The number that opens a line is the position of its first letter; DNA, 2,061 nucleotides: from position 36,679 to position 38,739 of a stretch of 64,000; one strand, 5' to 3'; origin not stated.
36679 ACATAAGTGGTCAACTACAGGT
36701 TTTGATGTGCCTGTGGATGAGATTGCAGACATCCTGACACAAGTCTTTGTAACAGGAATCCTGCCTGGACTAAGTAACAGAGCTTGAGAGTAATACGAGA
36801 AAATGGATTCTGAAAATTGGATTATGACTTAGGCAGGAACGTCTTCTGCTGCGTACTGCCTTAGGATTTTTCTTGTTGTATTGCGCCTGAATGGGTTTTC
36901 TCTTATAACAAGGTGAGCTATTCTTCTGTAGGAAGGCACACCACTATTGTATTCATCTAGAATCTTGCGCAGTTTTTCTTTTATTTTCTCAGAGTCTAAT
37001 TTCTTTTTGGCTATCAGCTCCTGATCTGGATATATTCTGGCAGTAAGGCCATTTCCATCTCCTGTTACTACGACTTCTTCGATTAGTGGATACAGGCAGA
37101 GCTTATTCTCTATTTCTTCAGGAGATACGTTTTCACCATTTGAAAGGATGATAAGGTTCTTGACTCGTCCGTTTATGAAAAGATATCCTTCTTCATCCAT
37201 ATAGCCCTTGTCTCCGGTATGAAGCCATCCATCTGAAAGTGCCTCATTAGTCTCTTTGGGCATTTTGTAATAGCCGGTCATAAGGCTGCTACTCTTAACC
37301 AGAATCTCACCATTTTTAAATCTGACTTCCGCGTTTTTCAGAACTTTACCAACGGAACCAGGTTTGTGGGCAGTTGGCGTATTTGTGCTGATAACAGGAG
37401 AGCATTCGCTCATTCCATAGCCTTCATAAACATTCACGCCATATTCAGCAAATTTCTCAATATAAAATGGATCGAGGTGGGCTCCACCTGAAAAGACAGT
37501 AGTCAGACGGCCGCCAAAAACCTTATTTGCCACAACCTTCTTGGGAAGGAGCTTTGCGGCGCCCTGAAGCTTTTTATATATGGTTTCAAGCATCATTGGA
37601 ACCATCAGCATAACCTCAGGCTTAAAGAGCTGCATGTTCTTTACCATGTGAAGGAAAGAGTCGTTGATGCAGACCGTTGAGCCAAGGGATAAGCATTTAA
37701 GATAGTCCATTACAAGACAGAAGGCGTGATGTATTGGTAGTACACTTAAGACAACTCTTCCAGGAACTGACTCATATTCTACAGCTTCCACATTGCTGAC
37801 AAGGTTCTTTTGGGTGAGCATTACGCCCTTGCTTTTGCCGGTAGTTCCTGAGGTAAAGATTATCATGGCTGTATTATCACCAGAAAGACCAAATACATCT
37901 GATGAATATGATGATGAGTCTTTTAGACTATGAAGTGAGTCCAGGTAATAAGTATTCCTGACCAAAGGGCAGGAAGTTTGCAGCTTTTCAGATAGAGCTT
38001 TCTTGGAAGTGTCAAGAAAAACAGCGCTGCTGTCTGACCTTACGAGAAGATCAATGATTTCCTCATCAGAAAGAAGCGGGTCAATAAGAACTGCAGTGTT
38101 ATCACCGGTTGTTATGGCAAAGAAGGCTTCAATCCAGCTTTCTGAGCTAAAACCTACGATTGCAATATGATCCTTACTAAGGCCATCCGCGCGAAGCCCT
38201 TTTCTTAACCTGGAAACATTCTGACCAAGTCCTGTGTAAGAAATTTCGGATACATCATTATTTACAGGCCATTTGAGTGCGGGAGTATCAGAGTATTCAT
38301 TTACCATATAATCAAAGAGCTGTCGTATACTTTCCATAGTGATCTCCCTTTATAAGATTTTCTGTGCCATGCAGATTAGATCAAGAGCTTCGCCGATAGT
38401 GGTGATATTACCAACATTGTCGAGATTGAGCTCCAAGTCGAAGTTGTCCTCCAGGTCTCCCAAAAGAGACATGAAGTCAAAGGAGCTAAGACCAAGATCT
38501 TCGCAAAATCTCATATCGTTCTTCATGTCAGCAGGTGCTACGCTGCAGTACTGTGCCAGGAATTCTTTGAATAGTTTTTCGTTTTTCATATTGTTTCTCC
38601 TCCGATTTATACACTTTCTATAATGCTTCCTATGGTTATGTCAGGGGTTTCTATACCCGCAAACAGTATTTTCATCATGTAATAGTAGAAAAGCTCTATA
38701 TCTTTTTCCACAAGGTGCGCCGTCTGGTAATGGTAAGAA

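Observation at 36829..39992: Minimal NRPS-like C-ACP-A cluster: candidate fatty-acid-amide (acyl-amine conjugate) pathway with a variant condensation active site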

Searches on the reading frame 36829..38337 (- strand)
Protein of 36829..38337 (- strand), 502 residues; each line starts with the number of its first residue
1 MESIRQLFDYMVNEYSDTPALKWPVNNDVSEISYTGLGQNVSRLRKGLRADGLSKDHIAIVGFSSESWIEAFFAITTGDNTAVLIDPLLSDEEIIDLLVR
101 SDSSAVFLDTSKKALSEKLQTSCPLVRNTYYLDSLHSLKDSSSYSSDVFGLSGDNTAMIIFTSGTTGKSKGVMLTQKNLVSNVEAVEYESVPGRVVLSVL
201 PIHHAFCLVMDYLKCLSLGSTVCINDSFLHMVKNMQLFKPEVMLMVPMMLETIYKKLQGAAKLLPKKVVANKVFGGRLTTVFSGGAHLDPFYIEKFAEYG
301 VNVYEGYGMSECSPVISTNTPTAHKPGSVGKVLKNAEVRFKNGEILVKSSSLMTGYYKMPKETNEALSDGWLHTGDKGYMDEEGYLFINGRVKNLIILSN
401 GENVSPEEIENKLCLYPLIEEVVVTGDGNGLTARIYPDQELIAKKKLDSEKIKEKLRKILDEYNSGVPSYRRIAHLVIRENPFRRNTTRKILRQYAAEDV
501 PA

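Call 3: search_protein_families(library=pfam, proteins=[window:36829-38337:-], max_evalue=0.01)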
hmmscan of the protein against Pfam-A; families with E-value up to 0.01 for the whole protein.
window:36829-38337:- (502 aa): 2 families
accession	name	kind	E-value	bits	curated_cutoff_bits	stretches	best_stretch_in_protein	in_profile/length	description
PF00501.34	AMP-binding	-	1.1e-60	205.9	29.9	1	12-357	5-384/384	AMP-binding enzyme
PF23562.2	AMP-binding_C_3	-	4.6e-10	40.4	20.8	1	394-497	2-109/124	AMP-binding enzyme C-terminal domain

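Call 4: search_protein_families(library=ncbifam, proteins=[window:36829-38337:-], max_evalue=0.01)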
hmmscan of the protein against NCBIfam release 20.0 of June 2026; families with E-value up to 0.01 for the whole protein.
window:36829-38337:- (502 aa): 102 families (the best 25 are shown)
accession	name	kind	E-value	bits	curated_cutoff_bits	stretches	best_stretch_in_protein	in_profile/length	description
NF004837.0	PRK06187.1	subfamily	3.9e-71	239.9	476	1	4-427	10-456/531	long-chain-fatty-acid--CoA ligase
TIGR01923.1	menE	equivalog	1.8e-55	188.5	330.15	1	34-428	2-383/442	o-succinylbenzoate--CoA ligase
NF002966.0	PRK03640.1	equivalog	3.4e-53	180.9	556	1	25-494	21-474/483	o-succinylbenzoate--CoA ligase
NF004114.0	PRK05605.1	equivalog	2.5e-51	174.7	766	2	146-468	213-543/575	long-chain-fatty-acid--CoA ligase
NF052269.1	Staph_lig_FadD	equivalog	2.7e-45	154.7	650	1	31-427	27-427/499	long-chain-fatty-acid--CoA ligase FadD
NF005307.0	PRK06839.1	equivalog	5.2e-45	154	748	1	28-464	24-465/496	o-succinylbenzoate--CoA ligase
NF005702.0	PRK07514.1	subfamily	4.7e-43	147.3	558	1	6-463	4-471/506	malonyl-CoA synthase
NF004511.1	PRK05852.1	equivalog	1.3e-42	146.1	650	1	6-428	3-439/505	FadD7 family fatty acid--CoA ligase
NF009233.0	PRK12583.1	subfamily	2.5e-42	145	832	3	303-463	346-521/558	fatty acid CoA ligase family protein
NF005801.1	PRK07656.1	equivalog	4.5e-41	141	657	1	4-426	3-436/500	FadD3 family acyl-CoA ligase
NF052580.1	Str24CoAsynCasG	equivalog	8.1e-40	136.7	750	2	301-494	345-544/548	steroid-24-oyl-CoA synthetase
NF006523.0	PRK08974.1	equivalog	1.3e-39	135.8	884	1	151-464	203-525/561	long-chain-fatty-acid--CoA ligase FadD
NF006182.0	PRK08316.1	subfamily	1.6e-39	135.8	663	2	301-426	313-450/523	fatty acyl-CoA synthetase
NF006539.0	PRK09029.1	equivalog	1.7e-38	132.7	494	1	12-424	9-384/458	o-succinylbenzoate--CoA ligase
NF005714.0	PRK07529.1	subfamily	4.7e-38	130.9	632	1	137-424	203-506/640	acyl-CoA synthetase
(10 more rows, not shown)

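Call 19: search_solved_structures(query=window:36829-38337:-, max_evalue=1e-20)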
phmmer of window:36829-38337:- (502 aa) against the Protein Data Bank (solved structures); distinct sequences matched with E-value up to 1e-20: 49.
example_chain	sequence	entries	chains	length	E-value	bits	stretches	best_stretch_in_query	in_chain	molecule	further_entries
8wev_A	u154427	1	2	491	6.9e-33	117.4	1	30-426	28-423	Feruloyl-CoA Synthetase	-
8weu_A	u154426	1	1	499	7.4e-33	117.4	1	30-426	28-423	Fatty-acyl-CoA synthase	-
6k4c_A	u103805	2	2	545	1.9e-32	116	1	29-427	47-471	Ancestral luciferase AncLamp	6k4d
4gxq_A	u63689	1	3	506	4.3e-30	108.2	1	31-454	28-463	Malonyl CoA synthetase, Benzoate-CoA ligase Chimeric protein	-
4fuq_A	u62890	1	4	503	1.3e-29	106.6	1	31-438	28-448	Malonyl CoA synthetase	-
4fut_A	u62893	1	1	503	1.4e-29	106.6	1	31-438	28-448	Malonyl CoA synthetase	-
4gxr_A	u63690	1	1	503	1.8e-29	106.2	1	31-436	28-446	Malonyl CoA synthetase, Benzoate-CoA ligase Chimeric protein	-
5ie0_A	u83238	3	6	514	6.5e-29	104.4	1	47-426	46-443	Oxalate--CoA ligase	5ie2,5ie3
2d1q_A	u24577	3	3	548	2.5e-28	102.4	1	154-430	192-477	Luciferin 4-monooxygenase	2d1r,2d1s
2d1t_A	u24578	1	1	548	3.1e-28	102.1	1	154-430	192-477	Luciferin 4-monooxygenase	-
5buq_A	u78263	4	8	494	7.7e-28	100.8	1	67-463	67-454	2-succinylbenzoate--CoA ligase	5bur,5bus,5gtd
5x8f_A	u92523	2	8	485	8e-28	100.8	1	67-463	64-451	2-succinylbenzoate--CoA ligase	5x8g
3r44_A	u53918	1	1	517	1.1e-26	97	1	32-436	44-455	fatty acyl CoA synthetase FADD13 (FATTY-ACYL-CoA SYNTHETASE)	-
3a9u_A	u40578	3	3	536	1.2e-26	96.9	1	145-440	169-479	4-coumarate--CoA ligase | 4-coumarate:CoA ligase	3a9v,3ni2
6qjz_A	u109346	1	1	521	1.4e-26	96.6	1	153-426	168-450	oxalyl CoA-synthetase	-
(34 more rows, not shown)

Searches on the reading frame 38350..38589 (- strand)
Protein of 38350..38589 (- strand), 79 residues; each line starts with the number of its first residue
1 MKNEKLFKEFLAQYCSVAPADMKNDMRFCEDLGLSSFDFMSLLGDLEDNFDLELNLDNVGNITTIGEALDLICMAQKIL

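Call 3: search_protein_families(library=pfam, proteins=[window:38350-38589:-], max_evalue=0.01)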
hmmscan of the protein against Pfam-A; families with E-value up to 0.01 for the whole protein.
window:38350-38589:- (79 aa): 1 family
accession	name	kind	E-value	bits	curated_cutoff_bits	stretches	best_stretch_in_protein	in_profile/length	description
PF00550.31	PP-binding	-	3.5e-08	34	20.8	1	8-71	4-66/67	Phosphopantetheine attachment site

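Call 4: search_protein_families(library=ncbifam, proteins=[window:38350-38589:-], max_evalue=0.01)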
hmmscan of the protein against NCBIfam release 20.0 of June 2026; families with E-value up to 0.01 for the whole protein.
window:38350-38589:- (79 aa): 11 families
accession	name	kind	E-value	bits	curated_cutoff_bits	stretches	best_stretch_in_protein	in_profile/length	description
TIGR00517.1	acyl_carrier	equivalog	1.3e-11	44.2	70.45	1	8-72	9-73/77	acyl carrier protein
NF002149.0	PRK00982.1-3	equivalog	2.9e-11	43.2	106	1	5-74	6-75/78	acyl carrier protein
NF002150.0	PRK00982.1-4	subfamily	1e-10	41.7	66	1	9-74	12-77/80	acyl carrier protein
NF002148.0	PRK00982.1-2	subfamily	3.8e-10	39.5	71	1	8-73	10-75/79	acyl carrier protein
NF002151.0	PRK00982.1-5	equivalog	6.2e-08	32.7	92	1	12-73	13-74/78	acyl carrier protein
NF002147.0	PRK00982.1-1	equivalog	1.9e-06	27.6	84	1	10-76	15-81/83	acyl carrier protein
NF006031.0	PRK08172.1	equivalog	4.3e-06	27.3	76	1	3-67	5-69/82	acyl carrier protein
NF009104.0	PRK12449.1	equivalog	1.9e-05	24.5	70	1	15-73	18-76/80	acyl carrier protein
NF058660.1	cispen_ACP_AmcB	equivalog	0.00012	22.2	80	1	14-73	15-76/80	cispentacin biosynthesis acyl carrier protein AmcB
NF040636.1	AcpM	exception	0.0007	19.6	146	1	15-72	18-75/93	meromycolate extension acyl carrier protein AcpM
NF040607.1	mycolic_Pks13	equivalog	0.0071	13.8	2100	1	8-65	11-67/1680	polyketide synthase Pks13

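Call 20: search_solved_structures(query=window:38350-38589:-, max_evalue=0.01, show_alignments=2)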
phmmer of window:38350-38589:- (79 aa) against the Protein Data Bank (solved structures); distinct sequences matched with E-value up to 0.01: 54.
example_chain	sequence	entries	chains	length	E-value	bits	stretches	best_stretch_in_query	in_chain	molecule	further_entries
1hy8_A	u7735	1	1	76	5.1e-09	39.7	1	11-72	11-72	ACYL CARRIER PROTEIN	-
2x2b_A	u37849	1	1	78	5.3e-09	39.6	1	11-72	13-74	ACYL CARRIER PROTEIN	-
1f80_D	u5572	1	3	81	2.5e-08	37.5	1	11-72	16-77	ACYL CARRIER PROTEIN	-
2l0q_A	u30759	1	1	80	3.4e-08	37.1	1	4-72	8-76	Acyl carrier protein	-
2k92_A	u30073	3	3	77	1.6e-07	35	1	5-72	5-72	Acyl carrier protein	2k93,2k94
7e42_A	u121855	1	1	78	2.3e-07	34.4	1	4-73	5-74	Acyl carrier protein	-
9ka6_C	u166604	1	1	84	3.9e-07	33.7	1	4-72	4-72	Acyl carrier protein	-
1acp_A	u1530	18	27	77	4.1e-07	33.7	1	5-72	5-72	ACYL-CARRIER PROTEIN | Acyl carrier protein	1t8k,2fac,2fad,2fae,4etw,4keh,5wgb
1l0h_A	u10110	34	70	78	4.1e-07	33.6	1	5-72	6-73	ACYL CARRIER PROTEIN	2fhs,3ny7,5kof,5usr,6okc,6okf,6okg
9mlw_C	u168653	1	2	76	4.2e-07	33.6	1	5-72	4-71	Acyl carrier protein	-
9ka7_C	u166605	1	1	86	4.2e-07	33.6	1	4-72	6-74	Acyl carrier protein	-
5vcb_f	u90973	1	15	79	4.4e-07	33.6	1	5-72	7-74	Acyl carrier protein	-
8tvt_C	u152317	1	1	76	4.4e-07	33.6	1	5-72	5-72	Acyl carrier protein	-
4ihf_G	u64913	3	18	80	4.5e-07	33.5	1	5-72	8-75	Acyl carrier protein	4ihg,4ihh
1x3o_A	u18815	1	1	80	4.6e-07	33.5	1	8-72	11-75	acyl carrier protein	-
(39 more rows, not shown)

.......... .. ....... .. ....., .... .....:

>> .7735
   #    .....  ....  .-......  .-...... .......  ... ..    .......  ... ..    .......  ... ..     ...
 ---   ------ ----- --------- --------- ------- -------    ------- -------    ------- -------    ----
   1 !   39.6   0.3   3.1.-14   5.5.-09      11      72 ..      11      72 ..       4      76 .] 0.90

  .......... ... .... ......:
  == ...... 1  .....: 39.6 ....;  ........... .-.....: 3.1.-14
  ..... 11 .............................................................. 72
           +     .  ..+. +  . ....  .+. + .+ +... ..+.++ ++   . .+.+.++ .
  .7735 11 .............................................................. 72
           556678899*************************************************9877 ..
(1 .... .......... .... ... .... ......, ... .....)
